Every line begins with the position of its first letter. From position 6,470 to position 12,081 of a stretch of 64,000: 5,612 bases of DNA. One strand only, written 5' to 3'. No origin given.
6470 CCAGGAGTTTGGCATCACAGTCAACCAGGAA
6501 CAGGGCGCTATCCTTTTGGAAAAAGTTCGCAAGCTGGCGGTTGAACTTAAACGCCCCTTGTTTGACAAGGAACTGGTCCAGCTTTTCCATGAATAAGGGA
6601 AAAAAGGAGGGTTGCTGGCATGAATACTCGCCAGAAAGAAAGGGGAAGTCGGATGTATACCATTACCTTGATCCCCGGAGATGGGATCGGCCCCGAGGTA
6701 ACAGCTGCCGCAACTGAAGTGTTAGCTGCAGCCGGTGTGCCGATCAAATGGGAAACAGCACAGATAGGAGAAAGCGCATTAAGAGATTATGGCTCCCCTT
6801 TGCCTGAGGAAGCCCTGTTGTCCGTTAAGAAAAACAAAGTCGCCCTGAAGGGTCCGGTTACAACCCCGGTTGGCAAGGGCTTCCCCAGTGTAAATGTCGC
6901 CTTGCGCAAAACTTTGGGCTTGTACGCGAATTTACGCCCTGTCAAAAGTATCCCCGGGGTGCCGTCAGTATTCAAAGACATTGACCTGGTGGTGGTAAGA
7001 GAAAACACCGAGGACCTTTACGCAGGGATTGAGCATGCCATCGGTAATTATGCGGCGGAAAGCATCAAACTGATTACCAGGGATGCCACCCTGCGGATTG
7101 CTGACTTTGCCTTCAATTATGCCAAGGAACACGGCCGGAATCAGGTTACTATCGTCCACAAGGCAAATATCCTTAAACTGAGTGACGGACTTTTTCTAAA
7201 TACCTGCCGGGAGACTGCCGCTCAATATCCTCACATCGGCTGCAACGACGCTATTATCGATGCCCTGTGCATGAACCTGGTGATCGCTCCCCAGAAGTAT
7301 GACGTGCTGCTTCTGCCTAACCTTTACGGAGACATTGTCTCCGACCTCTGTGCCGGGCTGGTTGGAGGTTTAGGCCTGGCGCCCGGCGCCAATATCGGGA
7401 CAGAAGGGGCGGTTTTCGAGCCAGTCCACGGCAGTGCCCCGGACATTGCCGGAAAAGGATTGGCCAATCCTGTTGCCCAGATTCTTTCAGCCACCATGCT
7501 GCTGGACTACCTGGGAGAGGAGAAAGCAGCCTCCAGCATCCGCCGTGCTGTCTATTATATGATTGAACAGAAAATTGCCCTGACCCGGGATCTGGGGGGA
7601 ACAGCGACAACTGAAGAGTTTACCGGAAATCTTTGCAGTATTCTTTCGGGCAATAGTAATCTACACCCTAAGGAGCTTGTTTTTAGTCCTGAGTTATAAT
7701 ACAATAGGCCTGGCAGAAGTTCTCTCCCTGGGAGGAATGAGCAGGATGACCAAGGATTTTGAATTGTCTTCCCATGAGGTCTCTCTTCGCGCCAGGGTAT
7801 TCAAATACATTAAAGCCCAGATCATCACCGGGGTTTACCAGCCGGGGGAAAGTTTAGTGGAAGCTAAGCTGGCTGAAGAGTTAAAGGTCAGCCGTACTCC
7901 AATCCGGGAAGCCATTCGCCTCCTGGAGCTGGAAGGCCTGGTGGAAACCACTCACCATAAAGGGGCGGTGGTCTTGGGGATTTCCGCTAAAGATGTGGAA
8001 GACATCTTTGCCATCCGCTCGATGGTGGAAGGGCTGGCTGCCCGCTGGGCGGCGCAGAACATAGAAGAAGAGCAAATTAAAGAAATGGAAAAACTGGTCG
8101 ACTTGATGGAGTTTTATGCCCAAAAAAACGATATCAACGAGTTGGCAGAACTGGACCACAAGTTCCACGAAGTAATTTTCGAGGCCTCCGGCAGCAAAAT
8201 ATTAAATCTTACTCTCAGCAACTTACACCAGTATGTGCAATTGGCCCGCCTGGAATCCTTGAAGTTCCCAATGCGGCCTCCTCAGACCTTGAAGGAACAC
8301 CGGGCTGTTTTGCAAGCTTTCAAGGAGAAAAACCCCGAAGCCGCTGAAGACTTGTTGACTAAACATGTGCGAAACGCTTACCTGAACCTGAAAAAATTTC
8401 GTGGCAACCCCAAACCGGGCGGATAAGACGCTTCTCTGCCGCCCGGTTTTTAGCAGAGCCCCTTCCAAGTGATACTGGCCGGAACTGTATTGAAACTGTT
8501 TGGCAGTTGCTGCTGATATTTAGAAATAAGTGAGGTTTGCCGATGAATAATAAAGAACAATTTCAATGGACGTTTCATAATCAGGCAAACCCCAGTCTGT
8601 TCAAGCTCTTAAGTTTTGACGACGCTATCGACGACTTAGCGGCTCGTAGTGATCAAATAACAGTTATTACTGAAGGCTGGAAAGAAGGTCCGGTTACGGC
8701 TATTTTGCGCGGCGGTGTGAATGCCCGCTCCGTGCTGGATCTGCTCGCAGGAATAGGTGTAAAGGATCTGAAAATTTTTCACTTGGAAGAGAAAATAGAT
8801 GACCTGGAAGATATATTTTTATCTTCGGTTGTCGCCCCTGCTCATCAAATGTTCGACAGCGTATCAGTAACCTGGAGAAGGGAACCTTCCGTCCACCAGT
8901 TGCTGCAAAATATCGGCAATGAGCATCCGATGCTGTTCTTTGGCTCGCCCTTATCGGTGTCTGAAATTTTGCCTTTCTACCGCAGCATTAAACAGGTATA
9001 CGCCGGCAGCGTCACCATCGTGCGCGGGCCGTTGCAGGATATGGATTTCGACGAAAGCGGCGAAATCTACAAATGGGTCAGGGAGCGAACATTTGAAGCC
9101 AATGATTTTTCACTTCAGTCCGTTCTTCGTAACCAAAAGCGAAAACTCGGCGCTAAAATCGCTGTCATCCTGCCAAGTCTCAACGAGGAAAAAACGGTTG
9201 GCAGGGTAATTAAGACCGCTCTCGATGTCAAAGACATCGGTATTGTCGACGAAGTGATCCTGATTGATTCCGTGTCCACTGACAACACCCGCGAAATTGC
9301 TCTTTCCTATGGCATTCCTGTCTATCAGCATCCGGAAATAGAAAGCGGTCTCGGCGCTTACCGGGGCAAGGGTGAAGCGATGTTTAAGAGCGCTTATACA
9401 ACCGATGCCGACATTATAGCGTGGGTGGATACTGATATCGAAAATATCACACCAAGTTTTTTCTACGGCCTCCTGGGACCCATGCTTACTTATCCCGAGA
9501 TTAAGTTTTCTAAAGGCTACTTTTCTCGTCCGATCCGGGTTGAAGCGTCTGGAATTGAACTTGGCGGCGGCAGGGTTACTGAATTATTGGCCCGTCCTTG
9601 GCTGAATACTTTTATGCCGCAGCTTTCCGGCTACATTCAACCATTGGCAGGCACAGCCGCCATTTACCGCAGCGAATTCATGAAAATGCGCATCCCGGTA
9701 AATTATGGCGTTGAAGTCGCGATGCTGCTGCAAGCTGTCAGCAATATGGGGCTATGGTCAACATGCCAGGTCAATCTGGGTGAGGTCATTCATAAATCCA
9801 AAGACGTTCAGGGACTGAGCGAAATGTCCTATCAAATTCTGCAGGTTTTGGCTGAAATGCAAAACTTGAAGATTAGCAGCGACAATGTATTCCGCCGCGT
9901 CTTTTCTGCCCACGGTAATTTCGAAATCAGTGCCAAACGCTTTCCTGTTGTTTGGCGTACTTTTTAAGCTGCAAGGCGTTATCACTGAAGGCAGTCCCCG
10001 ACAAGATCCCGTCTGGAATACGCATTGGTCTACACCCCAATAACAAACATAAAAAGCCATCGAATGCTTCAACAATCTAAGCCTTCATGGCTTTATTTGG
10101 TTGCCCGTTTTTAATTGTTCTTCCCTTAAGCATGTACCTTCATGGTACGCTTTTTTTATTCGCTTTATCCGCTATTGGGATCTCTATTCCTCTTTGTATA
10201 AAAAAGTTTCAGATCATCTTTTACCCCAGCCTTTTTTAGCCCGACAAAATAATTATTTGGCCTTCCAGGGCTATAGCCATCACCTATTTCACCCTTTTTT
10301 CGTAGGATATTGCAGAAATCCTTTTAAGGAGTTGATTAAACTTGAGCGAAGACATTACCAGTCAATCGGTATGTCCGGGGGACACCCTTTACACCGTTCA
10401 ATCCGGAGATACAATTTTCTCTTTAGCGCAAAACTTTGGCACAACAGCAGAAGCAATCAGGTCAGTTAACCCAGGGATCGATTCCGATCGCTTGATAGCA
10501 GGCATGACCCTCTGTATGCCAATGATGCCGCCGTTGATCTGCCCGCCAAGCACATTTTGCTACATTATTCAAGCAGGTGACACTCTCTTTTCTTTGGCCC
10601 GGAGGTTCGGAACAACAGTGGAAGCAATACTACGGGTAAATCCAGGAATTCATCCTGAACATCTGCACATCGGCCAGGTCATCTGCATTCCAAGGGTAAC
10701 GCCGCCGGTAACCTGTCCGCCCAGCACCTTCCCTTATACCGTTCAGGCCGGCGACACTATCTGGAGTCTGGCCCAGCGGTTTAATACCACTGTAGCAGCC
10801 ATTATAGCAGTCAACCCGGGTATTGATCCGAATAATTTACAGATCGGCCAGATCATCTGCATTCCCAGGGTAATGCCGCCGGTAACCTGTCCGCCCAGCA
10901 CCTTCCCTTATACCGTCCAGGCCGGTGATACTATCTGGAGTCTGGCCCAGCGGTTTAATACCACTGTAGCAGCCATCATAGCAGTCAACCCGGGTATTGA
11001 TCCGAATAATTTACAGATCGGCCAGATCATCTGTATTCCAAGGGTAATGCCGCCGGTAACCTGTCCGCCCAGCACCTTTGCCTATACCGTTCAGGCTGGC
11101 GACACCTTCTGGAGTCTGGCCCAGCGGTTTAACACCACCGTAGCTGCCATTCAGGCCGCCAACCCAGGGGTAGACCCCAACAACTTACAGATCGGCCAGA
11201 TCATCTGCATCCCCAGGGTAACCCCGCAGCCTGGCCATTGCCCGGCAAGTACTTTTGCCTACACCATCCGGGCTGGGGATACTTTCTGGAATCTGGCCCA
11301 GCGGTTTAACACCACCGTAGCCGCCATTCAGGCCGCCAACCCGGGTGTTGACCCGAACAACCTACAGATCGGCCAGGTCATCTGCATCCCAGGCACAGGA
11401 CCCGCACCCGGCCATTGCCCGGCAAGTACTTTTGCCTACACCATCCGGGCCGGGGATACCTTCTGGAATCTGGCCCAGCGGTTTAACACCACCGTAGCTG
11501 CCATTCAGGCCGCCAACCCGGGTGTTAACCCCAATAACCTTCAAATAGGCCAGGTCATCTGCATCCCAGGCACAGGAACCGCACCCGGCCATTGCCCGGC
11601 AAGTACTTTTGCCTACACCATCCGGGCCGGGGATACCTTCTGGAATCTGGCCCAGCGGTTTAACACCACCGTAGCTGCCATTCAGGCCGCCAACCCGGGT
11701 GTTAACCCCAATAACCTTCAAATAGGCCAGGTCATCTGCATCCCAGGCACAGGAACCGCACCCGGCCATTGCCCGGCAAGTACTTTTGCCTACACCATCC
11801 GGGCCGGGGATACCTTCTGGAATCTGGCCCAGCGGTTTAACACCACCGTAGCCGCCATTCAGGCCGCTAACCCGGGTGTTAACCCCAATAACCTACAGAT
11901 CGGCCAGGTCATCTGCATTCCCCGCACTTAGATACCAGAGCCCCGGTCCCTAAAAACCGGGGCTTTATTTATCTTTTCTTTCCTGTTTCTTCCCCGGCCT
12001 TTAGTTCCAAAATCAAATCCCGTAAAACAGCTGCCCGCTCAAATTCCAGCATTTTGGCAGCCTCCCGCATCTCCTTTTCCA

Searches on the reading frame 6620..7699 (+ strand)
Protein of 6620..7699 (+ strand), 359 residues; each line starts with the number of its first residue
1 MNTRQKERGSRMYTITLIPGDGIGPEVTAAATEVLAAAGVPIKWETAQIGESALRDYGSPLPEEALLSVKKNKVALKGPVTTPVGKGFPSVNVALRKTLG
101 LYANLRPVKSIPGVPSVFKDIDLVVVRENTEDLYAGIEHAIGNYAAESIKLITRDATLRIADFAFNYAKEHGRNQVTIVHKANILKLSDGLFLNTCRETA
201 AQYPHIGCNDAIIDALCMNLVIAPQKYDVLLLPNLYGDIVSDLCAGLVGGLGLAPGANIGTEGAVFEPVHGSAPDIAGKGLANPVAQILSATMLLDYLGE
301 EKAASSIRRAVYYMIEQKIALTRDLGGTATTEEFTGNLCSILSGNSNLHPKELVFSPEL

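Call 79: search_protein_families(library=pfam, proteins=[window:6620-7699:+], max_evalue=0.00001)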
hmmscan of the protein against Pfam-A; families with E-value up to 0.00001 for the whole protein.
window:6620-7699:+ (359 aa): 1 family
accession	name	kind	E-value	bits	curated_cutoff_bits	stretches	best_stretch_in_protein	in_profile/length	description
PF00180.25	Iso_dh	-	1.3e-107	360.5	27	1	14-336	1-346/348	Isocitrate/isopropylmalate dehydrogenase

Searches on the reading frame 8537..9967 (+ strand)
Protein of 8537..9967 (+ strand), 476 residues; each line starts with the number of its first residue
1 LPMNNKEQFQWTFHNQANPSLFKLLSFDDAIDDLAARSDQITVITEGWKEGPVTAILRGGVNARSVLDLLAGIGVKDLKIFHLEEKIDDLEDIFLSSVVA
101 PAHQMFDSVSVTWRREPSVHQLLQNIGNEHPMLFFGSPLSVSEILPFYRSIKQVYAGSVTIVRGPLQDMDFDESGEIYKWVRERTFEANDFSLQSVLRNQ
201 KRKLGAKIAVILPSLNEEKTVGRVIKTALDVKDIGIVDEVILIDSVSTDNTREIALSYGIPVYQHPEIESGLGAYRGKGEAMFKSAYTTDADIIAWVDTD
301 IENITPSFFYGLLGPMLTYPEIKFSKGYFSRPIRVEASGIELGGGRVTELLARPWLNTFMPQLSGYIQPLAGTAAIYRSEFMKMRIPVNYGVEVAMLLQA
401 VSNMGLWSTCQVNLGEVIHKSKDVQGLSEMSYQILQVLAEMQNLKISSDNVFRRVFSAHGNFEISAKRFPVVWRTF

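Call 79: search_protein_families(library=pfam, proteins=[window:8537-9967:+], max_evalue=0.00001)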
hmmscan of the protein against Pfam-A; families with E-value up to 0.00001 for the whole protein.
window:8537-9967:+ (476 aa): 1 family
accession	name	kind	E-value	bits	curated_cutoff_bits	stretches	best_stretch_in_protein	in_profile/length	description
PF00535.33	Glycos_transf_2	-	2.6e-12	47.4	23.3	1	210-316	2-103/168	Glycosyl transferase family 2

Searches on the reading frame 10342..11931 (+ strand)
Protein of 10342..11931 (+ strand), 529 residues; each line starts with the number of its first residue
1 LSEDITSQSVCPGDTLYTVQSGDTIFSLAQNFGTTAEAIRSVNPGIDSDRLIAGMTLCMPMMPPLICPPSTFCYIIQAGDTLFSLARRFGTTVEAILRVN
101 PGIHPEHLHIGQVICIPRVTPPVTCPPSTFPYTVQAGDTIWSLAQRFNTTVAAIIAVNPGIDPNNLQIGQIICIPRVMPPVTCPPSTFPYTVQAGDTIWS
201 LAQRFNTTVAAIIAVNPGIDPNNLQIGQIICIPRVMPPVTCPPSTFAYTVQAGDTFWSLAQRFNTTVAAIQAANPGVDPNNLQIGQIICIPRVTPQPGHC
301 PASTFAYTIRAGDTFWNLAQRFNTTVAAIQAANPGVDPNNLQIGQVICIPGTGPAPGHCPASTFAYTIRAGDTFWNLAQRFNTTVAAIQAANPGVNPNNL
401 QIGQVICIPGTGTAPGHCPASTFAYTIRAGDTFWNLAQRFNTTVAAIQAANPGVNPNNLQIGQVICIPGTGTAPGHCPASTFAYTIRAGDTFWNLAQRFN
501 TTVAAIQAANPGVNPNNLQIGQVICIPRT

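Call 79: search_protein_families(library=pfam, proteins=[window:10342-11931:+], max_evalue=0.00001)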
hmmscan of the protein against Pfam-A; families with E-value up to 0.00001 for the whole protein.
window:10342-11931:+ (529 aa): 9 families
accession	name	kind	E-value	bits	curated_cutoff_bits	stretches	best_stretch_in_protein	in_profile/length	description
PF01476.26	LysM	-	3.8e-157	510.5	20.9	9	132-175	1-43/43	LysM domain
PF23457.1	LysM2_NFP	-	4.8e-75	248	36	5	483-527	7-54/56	NFP LysM2 domain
PF23473.1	LysM3_LYK4_5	-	3.9e-36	123.3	29.3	0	247-274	4-31/48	LYK4/5 LysM3 domain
PF23577.1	LysM_RLK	-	6.6e-32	109.7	27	0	17-48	3-34/44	LysM domain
PF23462.1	LysM3_NFP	-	7e-27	94.1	28.1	0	135-158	8-31/48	NFP LysM3 domain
PF05489.18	Phage_tail_X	-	3.2e-13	49.5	22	0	79-121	8-56/60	Phage Tail Protein X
PF22310.2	NMB0315_dom_I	-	1.3e-11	45.1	27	0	249-278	7-38/83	NMB0315-like, domain I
PF12472.13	DUF3693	-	9.6e-10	38.4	21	0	140-155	17-34/60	Phage related protein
PF18879.6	EspA_EspE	-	6.2e-06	27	27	0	252-276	8-32/84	EspA/EspE family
